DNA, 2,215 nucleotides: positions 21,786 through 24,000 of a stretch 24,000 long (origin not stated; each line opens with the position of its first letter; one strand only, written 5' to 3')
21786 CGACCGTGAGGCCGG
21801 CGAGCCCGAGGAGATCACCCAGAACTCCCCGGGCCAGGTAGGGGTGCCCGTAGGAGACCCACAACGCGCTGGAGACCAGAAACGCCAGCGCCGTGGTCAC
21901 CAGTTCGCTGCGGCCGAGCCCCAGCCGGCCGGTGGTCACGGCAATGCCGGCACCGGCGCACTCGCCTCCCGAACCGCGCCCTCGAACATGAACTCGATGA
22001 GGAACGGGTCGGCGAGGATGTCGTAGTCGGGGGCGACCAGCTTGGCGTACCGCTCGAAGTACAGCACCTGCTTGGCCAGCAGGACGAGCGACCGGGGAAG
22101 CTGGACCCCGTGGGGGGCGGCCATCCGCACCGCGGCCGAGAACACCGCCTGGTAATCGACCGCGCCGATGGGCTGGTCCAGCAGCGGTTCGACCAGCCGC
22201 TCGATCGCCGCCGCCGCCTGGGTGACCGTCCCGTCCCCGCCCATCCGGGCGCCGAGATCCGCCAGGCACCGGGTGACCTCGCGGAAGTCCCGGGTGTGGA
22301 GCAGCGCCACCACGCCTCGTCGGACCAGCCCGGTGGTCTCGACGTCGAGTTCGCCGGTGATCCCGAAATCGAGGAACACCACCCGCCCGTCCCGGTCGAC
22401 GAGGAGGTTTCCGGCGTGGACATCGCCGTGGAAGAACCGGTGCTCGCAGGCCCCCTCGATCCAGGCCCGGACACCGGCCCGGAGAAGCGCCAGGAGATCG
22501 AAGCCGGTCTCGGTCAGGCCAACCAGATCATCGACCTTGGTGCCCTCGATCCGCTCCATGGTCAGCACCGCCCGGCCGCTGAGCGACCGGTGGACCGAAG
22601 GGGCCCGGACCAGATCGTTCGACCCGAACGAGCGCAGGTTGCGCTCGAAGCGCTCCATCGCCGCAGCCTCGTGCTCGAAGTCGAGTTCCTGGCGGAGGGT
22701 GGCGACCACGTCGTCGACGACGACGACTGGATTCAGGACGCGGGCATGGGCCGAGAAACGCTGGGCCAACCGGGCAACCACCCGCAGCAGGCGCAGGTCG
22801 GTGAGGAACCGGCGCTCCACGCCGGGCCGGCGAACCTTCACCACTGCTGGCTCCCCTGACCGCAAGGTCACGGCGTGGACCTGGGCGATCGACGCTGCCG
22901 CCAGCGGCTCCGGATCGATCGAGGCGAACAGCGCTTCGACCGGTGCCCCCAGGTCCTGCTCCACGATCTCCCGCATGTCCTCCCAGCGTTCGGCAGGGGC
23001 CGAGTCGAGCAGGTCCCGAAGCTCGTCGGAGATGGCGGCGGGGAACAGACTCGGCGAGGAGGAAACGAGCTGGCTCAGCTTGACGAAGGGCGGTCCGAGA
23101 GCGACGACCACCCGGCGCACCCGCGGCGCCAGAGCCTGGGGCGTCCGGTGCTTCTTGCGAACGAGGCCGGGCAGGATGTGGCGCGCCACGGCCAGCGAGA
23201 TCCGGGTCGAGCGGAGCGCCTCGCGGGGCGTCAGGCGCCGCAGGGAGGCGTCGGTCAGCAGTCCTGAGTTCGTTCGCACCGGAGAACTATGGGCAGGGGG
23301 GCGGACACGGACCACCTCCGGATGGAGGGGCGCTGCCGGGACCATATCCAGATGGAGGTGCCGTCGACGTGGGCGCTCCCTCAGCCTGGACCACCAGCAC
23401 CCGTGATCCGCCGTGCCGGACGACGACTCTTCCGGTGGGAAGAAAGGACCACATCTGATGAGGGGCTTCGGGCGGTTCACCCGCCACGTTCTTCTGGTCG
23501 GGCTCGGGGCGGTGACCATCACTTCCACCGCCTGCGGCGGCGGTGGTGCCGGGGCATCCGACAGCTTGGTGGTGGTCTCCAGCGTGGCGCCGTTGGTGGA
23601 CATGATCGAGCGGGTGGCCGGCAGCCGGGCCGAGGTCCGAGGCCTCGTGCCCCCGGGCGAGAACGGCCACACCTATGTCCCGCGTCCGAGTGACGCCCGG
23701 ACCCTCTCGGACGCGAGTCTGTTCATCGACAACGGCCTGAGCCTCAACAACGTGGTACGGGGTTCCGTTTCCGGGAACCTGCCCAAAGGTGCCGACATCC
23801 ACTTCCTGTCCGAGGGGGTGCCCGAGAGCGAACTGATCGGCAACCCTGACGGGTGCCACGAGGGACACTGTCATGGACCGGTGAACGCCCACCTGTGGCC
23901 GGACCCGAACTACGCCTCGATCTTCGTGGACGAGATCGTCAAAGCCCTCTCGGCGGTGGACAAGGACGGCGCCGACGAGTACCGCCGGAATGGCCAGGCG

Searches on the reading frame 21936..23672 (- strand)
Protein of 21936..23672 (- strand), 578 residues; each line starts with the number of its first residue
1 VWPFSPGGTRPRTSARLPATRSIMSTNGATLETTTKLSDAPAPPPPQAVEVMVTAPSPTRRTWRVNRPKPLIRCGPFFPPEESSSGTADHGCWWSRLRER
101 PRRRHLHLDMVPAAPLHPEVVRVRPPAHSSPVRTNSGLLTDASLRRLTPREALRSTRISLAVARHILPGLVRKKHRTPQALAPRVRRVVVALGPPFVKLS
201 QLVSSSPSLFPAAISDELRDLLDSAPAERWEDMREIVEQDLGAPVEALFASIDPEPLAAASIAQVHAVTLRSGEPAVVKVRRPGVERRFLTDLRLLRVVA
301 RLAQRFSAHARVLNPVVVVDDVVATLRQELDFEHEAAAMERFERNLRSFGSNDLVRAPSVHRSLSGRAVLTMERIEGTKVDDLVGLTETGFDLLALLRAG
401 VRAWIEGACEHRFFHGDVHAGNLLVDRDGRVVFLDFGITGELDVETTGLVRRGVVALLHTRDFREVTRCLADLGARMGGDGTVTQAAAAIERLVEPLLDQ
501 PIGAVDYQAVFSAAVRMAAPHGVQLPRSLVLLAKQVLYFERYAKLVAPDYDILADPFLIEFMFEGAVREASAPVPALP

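Call 7: search_protein_families(library=pfam, proteins=[window:21936-23672:-], max_evalue=0.001)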
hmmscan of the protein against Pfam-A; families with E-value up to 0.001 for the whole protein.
window:21936-23672:- (578 aa): 2 families
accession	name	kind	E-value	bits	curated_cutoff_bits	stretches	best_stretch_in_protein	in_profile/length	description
PF03109.22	ABC1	-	2.3e-65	220.6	22.9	1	221-467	2-241/244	ABC1 atypical kinase-like domain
PF01636.29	APH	-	4.3e-07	30.4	23.2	1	393-437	154-195/239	Phosphotransferase enzyme family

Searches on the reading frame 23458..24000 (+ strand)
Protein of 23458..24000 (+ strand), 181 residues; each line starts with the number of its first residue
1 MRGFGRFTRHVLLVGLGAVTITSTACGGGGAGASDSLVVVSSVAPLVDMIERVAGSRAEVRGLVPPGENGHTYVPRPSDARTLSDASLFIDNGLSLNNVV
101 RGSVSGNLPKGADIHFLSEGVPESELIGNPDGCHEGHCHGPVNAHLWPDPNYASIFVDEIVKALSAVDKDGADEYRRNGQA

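Call 89: search_protein_families(library=pfam, proteins=[window:23458-24000:+], max_evalue=0.01)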
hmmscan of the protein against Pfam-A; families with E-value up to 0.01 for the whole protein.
window:23458-24000:+ (181 aa): 1 family
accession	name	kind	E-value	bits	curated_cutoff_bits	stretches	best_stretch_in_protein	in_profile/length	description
PF01297.22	ZnuA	-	1.4e-29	103.8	29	1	39-180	1-135/263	Zinc-uptake complex component A periplasmic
